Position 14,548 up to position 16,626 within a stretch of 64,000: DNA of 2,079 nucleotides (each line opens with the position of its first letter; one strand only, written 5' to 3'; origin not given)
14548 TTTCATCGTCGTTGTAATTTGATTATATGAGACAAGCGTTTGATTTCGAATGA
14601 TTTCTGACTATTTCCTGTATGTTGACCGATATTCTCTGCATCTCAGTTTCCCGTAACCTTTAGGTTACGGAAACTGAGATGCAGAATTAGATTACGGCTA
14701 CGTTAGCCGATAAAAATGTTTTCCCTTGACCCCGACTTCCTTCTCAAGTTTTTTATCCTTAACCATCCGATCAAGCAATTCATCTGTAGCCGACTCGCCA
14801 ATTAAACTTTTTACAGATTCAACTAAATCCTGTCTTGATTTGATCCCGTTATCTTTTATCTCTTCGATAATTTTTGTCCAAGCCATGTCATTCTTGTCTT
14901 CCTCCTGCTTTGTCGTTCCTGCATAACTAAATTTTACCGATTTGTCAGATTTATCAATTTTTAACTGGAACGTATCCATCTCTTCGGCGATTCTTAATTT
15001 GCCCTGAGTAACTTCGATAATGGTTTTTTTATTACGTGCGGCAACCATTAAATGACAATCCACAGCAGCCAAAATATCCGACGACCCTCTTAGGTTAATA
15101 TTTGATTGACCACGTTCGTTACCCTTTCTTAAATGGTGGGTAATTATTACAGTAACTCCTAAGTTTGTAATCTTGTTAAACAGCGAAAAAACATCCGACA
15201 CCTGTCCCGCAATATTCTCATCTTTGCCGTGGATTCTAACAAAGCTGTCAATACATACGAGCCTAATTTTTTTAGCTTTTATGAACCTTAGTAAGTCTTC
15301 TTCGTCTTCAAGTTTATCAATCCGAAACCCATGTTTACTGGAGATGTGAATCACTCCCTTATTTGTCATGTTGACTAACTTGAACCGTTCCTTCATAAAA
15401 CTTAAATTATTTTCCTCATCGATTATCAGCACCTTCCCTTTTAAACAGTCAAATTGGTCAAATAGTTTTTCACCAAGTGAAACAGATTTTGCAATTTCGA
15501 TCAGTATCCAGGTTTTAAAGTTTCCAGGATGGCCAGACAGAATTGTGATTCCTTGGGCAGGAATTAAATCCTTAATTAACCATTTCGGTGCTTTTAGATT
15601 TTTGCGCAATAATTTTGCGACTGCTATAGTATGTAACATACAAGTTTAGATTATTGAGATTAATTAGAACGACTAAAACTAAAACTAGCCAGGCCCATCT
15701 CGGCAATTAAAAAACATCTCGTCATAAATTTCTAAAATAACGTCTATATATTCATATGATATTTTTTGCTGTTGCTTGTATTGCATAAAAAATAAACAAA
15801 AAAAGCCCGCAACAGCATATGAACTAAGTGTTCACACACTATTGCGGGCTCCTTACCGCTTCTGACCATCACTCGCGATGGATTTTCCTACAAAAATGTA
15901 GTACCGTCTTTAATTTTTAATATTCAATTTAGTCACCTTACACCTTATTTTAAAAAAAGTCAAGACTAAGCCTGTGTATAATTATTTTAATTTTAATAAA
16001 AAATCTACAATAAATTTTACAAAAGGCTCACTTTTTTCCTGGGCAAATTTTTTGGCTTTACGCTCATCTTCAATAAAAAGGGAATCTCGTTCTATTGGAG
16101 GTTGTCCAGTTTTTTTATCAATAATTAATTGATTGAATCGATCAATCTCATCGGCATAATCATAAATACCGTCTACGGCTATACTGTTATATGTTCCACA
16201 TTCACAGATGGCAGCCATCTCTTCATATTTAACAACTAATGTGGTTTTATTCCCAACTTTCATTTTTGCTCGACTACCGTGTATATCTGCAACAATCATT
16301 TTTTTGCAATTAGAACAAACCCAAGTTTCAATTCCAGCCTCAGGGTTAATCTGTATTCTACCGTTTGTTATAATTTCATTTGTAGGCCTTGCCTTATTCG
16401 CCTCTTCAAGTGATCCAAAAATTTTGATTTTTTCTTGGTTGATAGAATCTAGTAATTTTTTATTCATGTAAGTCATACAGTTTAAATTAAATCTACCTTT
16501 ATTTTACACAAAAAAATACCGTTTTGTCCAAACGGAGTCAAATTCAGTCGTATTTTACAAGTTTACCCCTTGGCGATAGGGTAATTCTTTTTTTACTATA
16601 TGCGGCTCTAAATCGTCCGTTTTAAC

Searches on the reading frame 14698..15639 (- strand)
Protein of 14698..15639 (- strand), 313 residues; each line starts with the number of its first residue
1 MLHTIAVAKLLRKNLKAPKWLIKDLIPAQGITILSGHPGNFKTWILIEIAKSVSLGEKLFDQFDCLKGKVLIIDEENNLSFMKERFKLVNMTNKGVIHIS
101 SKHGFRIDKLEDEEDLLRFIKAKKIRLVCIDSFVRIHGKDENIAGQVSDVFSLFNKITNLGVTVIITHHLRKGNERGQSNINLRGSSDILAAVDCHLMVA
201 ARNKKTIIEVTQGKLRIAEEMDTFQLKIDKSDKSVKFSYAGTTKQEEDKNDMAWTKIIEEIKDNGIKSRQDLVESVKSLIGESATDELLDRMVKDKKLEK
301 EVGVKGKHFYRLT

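Call 6: search_protein_families(library=pfam, proteins=[window:14698-15639:-])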
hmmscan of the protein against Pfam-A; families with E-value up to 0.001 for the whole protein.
window:14698-15639:- (313 aa): 1 family
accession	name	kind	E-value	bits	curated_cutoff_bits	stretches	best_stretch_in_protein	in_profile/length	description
PF13481.12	AAA_25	-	8.9e-26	91.2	27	1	11-174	15-194/195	AAA domain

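Call 52: search_protein_families(library=phrogs, proteins=[window:14698-15639:-], max_evalue=0.001)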
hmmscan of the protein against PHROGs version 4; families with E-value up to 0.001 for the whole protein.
window:14698-15639:- (313 aa): 8 families
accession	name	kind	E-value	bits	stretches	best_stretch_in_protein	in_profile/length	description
phrog_3123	-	unknown function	1.5e-22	80.9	1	9-207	321-546/583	-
phrog_906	-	DNA, RNA and nucleotide metabolism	1.1e-20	75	1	13-219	511-728/872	DNA polymerase/primase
phrog_1284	-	unknown function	2.6e-17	64.2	1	17-241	23-255/306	-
phrog_6357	-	unknown function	3.2e-15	57.2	1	18-219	20-212/321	-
phrog_2597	-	DNA, RNA and nucleotide metabolism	6.7e-15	55.7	1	8-271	346-610/747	DNA primase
phrog_2850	-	unknown function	8.4e-11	42.4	1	19-222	148-354/465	-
phrog_25693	-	unknown function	1.5e-06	28.1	1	20-194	41-233/405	-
phrog_243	-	DNA, RNA and nucleotide metabolism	0.0002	21.4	1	91-187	109-209/273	DnaB-like replicative helicase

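Call 53: search_solved_structures(query=window:14698-15639:-, max_evalue=0.01)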
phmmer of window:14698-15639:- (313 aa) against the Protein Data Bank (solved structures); distinct sequences matched with E-value up to 0.01: 0.

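Call 57: find_related_loci(query=A5, collection=viral_contigs, flank=3000)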
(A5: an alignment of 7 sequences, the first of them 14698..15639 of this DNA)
Query A5 (313 aa) in viral_contigs; peptide patterns used: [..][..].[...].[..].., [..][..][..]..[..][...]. (x = any residue, [..] = any of these).
282 stretches matched a pattern; 8 encode a relative of the query (tblastn E <= 1e-3); 8 distinct loci.
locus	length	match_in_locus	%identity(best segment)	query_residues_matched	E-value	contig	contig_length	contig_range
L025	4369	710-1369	28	15-232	4e-23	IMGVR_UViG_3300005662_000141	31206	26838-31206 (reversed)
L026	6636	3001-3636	29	19-232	5e-19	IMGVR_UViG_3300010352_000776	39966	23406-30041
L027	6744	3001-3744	27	5-232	4e-18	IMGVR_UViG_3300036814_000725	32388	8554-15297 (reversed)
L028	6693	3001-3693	25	13-238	3e-15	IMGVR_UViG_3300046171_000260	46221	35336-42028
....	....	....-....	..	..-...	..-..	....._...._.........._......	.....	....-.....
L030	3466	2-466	32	104-232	3e-10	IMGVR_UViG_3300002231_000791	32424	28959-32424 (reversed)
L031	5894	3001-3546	25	21-193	2e-9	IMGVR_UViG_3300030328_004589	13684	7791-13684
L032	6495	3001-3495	27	25-181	1e-6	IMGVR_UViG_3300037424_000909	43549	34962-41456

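Call 58: find_homologous_proteins(query=A5, max_evalue=1e-15)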
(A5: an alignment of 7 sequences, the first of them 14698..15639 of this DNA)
Query A5 (7 sequences) (313 aa, profile of the alignment): 149 proteins with E <= 1e-15 among 8000 candidates; the best 120 are listed.
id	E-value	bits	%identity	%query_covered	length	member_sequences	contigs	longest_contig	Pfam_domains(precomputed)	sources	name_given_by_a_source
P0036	7.0e-160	550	36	94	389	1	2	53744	PF13481.13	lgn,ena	-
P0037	1.1e-153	530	36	83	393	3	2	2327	PF13481.13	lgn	-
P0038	2.6e-147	509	32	99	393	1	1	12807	PF07106.20,PF13481.13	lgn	-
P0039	3.2e-145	502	36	87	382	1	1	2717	PF13481.13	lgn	-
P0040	4.1e-142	492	39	76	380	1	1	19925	PF13481.13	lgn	-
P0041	4.1e-142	492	38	77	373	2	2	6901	PF13481.13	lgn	-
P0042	3.5e-141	489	36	80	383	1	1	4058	PF13481.13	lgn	-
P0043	3.3e-140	486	34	99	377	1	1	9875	PF13481.13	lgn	-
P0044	3.4e-130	453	100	100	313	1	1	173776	PF13481.13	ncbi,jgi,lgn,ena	ncbi:MAG: AAA family ATPase [Patescibacteria group bacterium]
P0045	6.6e-128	445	47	95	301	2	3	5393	PF06745.20,PF13481.13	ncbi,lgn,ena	-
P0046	1.5e-126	441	35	94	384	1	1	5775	PF13481.13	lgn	-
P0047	1.6e-126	440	39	94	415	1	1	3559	PF13481.13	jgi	jgi:hypothetical protein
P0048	8.0e-126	438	34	94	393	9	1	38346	PF07106.20,PF13481.13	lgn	-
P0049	1.8e-122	427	36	94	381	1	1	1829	PF06745.20,PF13481.13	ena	-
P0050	6.7e-122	425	35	94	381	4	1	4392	PF13481.13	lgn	-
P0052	4.6e-117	409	34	99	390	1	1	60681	PF13481.13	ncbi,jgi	ncbi:MAG: AAA family ATPase [Patescibacteria group bacterium]|jgi:archaellum biogenesis ATPase FlaH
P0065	1.2e-89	319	37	100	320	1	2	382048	PF13481.13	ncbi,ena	-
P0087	1.2e-86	309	36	99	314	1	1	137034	PF13481.13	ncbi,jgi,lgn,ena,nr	ncbi:AAA family ATPase [Patescibacteria group bacterium]|nr:AAA family ATPase [Patescibacteria group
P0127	3.1e-82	295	38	99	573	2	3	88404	PF09250.17,PF13481.13,PF08708.17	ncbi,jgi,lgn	-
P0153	5.9e-78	281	36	92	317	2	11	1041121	PF13481.13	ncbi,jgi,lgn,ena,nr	ncbi:hypothetical protein A2707_02825 [Candidatus Saccharibacteria bacterium RIFCSPHIGHO2_01_FULL_45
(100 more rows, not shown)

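Call 59: find_encoding_contigs(protein=P0087, flank=5000, max_places=2)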
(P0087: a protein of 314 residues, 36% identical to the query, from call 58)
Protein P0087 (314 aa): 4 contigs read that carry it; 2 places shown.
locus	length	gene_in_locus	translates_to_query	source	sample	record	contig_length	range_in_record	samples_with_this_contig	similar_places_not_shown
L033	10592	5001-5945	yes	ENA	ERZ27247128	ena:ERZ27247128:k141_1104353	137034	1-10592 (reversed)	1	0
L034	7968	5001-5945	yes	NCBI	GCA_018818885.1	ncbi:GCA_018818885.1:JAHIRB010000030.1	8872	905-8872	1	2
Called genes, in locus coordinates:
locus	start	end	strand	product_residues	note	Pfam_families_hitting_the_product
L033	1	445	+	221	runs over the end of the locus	PF05063:MT-A70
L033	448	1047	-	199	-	PF11407:RestrictionMunI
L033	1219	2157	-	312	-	PF14022:DUF4238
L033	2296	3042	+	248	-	-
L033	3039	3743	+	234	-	-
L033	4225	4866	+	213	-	-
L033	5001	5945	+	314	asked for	PF13481:AAA_25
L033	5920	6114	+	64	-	-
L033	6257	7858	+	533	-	PF00239:Resolvase, PF07508:Recombinase, PF13408:Zn_ribbon_recom (weak)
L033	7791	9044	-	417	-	PF00932:LTD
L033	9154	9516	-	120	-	PF05635:23S_rRNA_IVP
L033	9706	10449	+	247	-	PF00881:Nitroreductase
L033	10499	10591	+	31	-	?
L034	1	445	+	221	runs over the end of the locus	PF05063:MT-A70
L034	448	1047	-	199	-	PF11407:RestrictionMunI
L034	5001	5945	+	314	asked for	PF13481:AAA_25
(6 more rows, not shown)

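Call 60: find_encoding_contigs(protein=P0153, flank=5000, max_places=4)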
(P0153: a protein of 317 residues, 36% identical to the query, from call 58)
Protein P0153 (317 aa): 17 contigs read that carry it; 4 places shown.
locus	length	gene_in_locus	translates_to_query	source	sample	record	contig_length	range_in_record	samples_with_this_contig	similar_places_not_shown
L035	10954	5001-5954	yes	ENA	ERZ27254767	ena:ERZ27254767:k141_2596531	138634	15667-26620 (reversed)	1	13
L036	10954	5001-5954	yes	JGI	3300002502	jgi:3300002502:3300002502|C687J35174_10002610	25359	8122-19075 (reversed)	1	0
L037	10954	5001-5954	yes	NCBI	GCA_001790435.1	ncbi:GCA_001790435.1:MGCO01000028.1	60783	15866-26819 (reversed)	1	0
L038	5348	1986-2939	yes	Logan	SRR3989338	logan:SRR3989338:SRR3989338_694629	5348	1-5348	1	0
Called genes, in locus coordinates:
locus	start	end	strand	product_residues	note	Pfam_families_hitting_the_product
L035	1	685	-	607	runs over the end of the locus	-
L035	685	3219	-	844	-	PF00012:HSP70, PF06723:MreB_Mbl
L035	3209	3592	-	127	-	-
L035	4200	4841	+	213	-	-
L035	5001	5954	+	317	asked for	PF13481:AAA_25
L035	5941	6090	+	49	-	-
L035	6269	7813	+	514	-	PF00239:Resolvase, PF07508:Recombinase (weak)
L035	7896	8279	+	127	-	-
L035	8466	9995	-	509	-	PF01381:HTH_3, PF13560:HTH_31, PF00275:EPSP_synthase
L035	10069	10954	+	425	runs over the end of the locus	PF00464:SHMT, PF00155:Aminotran_1_2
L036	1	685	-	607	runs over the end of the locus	-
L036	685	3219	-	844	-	PF00012:HSP70, PF06723:MreB_Mbl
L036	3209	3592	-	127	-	-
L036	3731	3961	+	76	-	PF02796:HTH_7 (weak)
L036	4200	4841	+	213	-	-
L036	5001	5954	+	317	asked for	PF13481:AAA_25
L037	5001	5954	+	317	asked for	PF13481:AAA_25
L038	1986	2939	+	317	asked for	PF13481:AAA_25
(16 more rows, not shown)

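Call 61: find_encoding_contigs(protein=P0065, flank=5000, max_places=2)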
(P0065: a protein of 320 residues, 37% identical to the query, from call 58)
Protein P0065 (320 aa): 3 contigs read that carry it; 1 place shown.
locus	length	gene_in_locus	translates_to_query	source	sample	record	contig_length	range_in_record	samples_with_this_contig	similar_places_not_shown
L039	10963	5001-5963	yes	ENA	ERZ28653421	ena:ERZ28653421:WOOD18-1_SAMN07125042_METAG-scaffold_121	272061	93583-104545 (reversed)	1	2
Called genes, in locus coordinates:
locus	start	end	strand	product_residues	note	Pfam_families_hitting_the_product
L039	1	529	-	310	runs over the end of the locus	PF00389:2-Hacid_dh, PF02826:2-Hacid_dh_C, PF07991:KARI_N (faint)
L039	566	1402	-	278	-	-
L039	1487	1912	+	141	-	-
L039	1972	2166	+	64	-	-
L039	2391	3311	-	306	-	-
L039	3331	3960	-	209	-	PF09851:SHOCT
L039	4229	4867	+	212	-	-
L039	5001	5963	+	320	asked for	PF13481:AAA_25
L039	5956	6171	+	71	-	-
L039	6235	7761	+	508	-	PF00239:Resolvase, PF07508:Recombinase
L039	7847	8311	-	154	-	PF01668:SmpB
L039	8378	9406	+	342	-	-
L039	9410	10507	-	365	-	-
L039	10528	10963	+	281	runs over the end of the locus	PF00535:Glycos_transf_2, PF10111:Glyco_tranf_2_2, PF13641:Glyco_tranf_2_3, PF13632:Glyco_trans_2_3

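Call 73: search_solved_structures(query=A5, max_evalue=1)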
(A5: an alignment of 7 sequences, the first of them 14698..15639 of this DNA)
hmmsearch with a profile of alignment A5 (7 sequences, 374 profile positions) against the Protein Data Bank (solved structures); distinct sequences matched with E-value up to 1: 39.
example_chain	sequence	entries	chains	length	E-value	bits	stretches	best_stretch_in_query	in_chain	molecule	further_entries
1g8y_A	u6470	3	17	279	1.6e-06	30.7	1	97-246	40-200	REGULATORY PROTEIN REPA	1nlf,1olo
8zn5_B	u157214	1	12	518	0.0018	20.7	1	173-225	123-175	KaiC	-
2mh2_A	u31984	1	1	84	0.0081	18.5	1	314-372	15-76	Homologous-pairing protein 2 homolog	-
4ldz_A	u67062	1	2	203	0.032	16.5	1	309-367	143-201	Transcriptional regulatory protein DesR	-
8zn7_D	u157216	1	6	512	0.051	15.9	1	171-225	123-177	KaiC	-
26qx_A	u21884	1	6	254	0.094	15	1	170-225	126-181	Circadian clock oscillator protein KaiC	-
4tl6_A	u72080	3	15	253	0.097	14.9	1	170-225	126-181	Circadian clock protein kinase KaiC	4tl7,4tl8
4tl9_A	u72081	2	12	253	0.098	14.9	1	170-225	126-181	Circadian clock protein kinase KaiC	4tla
26rc_A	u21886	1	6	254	0.098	14.9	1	170-225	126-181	Circadian clock oscillator protein KaiC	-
5yz8_A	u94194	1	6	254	0.098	14.9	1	170-225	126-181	Circadian Clock Protein Kinase KaiC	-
8jon_A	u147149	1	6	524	0.11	14.8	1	170-225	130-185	Circadian clock oscillator protein KaiC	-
8zn6_F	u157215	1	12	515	0.11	14.8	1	170-225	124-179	KaiC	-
7x1y_A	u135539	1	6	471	0.12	14.6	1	170-225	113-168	Circadian clock oscillator protein KaiC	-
7x1z_A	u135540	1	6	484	0.13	14.5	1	170-225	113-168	Circadian clock oscillator protein KaiC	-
4ijm_A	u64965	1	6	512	0.14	14.4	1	170-225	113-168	Circadian clock protein kinase KaiC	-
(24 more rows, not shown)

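Call 84: predict_structure(alignment_id=A6)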
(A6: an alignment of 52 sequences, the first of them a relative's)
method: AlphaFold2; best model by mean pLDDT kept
length: 313 residues; sequences in the alignment: 52
mean_pLDDT: 92.3   pTM: 0.83
mean pLDDT of the five models: 92.3, 92.3, 92.0, 91.3, 90.4
residues with pLDDT >= 90: 260; 70-90: 35; 50-70: 15; < 50: 3
segments of 3 or more residues with pLDDT < 50: none
pLDDT, mean of each block of 10 residues (from residue 1): 90 93 98 94 97 98 98 93 95 92 90 97 98 93 92 97 96 58 64 95 91 95 96 96 80 94 95 96 95 96 96 96
secondary structure, 60 per line:
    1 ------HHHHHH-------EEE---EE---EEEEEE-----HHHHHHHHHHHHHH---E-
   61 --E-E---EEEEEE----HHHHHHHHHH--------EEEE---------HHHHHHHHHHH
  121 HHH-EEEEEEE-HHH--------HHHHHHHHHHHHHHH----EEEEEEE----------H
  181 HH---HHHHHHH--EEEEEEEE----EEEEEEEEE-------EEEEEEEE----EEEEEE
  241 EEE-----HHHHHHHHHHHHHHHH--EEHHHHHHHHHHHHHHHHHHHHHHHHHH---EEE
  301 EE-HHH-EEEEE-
elements in order: H7-12 E20-22 E31-36 H42-55 E69-74 H79-88 E97-100 H110-123 E125-131 H144-158 E163-169 H186-192 E195-202 E207-215 E223-230 E235-243 H249-264 H269-294 E298-302 E308-312

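Call 87: fold_search(model_id=the predicted structure, library=pdb)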
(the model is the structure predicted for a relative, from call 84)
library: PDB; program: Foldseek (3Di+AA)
matches with E <= 10: 1814; with E <= 0.001: 563
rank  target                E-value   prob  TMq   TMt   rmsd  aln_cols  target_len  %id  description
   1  1nlf_A                4.9e-13  1.00  0.62  0.75   3.6       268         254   14  Crystal Structure of DNA Helicase RepA in complex with sulfate at 1.95 A resolution (released 2003-04-29)
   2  1olo_A                4.0e-12  1.00  0.62  0.76   3.5       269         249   14  Hexameric Replicative DNA Helicase RepA from Plasmid RSF1010 - Cubic Crystal Structure (released 2003-09-19)
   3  1g8y_A                4.3e-12  1.00  0.60  0.77   3.0       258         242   14  CRYSTAL STRUCTURE OF THE HEXAMERIC REPLICATIVE HELICASE REPA OF PLASMID RSF1010 (released 2001-02-14)
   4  2r6e_A                4.3e-12  1.00  0.53  0.43   4.2       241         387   18  Crystal Form B2 (released 2007-11-06)
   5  2r6a_A                8.8e-12  1.00  0.55  0.42   3.8       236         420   19  Crystal Form BH1 (released 2007-11-06)
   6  1olo_B                1.0e-11  1.00  0.62  0.76   3.6       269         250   14  Hexameric Replicative DNA Helicase RepA from Plasmid RSF1010 - Cubic Crystal Structure (released 2003-09-19)
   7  8rxc_C                1.3e-11  1.00  0.53  0.42   4.6       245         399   13  RadA helicase from Streptococcus pneumoniae coordinating dsDNA (released 2024-10-30)
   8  8rxc_A                1.9e-11  1.00  0.52  0.41   4.3       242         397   13  RadA helicase from Streptococcus pneumoniae coordinating dsDNA (released 2024-10-30)
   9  4tl7_F                1.9e-11  1.00  0.51  0.67   5.2       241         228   18  Crystal structure of N-terminal C1 domain of KaiC (released 2015-07-01)
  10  2r6d_C                2.2e-11  1.00  0.53  0.42   3.9       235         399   19  Crystal Form B1 (released 2008-06-10)
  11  4esv_J                2.8e-11  1.00  0.56  0.43   3.0       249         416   18  A New Twist on the Translocation Mechanism of Helicases from the Structure of DnaB with its Substrates (released 2012-10-24)
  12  4esv_F                3.5e-11  1.00  0.53  0.40   4.0       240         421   18  A New Twist on the Translocation Mechanism of Helicases from the Structure of DnaB with its Substrates (released 2012-10-24)
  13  2r6d_E                4.2e-11  1.00  0.56  0.45   4.7       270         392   18  Crystal Form B1 (released 2008-06-10)
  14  2q6t_D                4.2e-11  1.00  0.53  0.42   3.5       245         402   16  Crystal structure of the Thermus aquaticus DnaB monomer (released 2007-07-24)
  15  4esv_I                4.5e-11  1.00  0.55  0.42   3.2       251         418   17  A New Twist on the Translocation Mechanism of Helicases from the Structure of DnaB with its Substrates (released 2012-10-24)
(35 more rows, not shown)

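Call 89: find_encoding_contigs(protein=P0127, flank=4000, max_places=2)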
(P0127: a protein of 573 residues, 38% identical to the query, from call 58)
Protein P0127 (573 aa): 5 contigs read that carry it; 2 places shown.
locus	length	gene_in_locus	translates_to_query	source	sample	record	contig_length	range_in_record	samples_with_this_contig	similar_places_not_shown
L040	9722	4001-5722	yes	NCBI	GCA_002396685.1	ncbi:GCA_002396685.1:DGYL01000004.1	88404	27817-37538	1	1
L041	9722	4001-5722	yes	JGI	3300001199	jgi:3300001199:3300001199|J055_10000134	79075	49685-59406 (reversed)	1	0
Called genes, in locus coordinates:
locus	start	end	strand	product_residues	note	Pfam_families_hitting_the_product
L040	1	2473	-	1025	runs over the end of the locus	PF13304:AAA_21 (weak)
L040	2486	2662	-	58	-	PF12728:HTH_17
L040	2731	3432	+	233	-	-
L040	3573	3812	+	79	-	PF18903:DUF5659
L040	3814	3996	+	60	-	-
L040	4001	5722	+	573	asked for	PF09250:Prim-Pol, PF08708:PriCT_1, PF13481:AAA_25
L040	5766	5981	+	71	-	-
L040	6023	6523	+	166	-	-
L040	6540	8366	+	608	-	PF00239:Resolvase, PF07508:Recombinase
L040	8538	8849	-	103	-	-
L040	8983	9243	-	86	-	-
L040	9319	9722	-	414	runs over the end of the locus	PF22807:TrAA12, PF07995:GSDH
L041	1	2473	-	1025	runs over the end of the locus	PF13304:AAA_21 (weak)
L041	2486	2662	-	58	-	PF12728:HTH_17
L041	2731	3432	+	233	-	-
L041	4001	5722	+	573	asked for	PF09250:Prim-Pol, PF08708:PriCT_1, PF13481:AAA_25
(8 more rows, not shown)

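Call 90: find_encoding_contigs(protein=P0052, flank=4000, max_places=2)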
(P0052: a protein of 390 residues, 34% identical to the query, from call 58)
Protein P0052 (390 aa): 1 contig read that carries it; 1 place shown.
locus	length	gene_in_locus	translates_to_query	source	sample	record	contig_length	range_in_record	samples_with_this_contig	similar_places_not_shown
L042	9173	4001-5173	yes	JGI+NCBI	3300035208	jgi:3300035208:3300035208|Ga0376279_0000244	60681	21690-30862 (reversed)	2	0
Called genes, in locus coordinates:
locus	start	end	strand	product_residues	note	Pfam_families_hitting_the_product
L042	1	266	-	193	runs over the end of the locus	PF09568:RE_MjaI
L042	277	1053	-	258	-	-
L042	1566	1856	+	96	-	-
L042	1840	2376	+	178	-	-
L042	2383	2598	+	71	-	-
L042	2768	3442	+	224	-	-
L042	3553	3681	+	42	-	-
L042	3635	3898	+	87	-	-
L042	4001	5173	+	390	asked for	PF13481:AAA_25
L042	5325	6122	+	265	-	PF00239:Resolvase, PF07508:Recombinase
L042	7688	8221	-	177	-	-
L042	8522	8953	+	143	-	PF02367:TsaE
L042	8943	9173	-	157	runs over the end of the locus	PF01252:Peptidase_A8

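Call 91: find_encoding_contigs(protein=P0048, flank=4000, max_places=2)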
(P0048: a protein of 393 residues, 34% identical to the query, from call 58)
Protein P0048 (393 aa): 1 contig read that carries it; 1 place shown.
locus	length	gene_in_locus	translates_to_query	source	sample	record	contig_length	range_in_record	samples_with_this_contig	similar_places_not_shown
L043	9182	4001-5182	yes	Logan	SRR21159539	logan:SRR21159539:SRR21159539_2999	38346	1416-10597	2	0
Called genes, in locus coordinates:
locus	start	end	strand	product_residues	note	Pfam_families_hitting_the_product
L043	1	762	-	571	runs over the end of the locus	PF10592:AIPR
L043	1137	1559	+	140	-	-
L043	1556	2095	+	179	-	-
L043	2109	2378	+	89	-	-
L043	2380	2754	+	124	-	-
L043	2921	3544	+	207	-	-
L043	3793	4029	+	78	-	-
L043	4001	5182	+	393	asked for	PF13481:AAA_25, PF07106:WHD_TBPIP (faint)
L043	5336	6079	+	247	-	PF00239:Resolvase, PF07508:Recombinase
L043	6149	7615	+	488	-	PF00239:Resolvase, PF07508:Recombinase, PF13408:Zn_ribbon_recom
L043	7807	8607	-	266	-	PF22435:MRM3-like_sub_bind, PF00588:SpoU_methylase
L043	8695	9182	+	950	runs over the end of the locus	PF00912:Transgly, PF00905:Transpeptidase, PF17957:Big_7 (faint)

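Call 103: search_protein_families(library=padloc, proteins=[window:14698-15639:-], max_evalue=0.00001)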
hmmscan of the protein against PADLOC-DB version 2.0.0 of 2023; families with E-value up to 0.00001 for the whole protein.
window:14698-15639:- (313 aa): 0 families

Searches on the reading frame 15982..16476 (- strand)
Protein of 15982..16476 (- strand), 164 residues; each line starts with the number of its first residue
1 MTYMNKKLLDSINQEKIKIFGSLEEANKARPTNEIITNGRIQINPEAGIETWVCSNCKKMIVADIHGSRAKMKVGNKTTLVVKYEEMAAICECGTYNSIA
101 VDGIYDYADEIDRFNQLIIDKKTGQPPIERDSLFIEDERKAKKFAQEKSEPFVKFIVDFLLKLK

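Call 6: search_protein_families(library=pfam, proteins=[window:15982-16476:-])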
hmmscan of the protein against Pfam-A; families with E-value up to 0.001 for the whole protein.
window:15982-16476:- (164 aa): 0 families

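Call 52: search_protein_families(library=phrogs, proteins=[window:15982-16476:-], max_evalue=0.001)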
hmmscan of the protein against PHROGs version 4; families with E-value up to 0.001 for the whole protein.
window:15982-16476:- (164 aa): 0 families

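Call 95: search_protein_families(library=pfam, proteins=[window:15982-16476:-], max_evalue=0.1)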
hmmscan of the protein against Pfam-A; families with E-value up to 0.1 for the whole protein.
window:15982-16476:- (164 aa): 1 family
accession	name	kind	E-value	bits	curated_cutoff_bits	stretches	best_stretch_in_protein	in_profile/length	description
PF20097.4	DUF6487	-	0.012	16.5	24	1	32-62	34-63/67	Domain of unknown function (DUF6487)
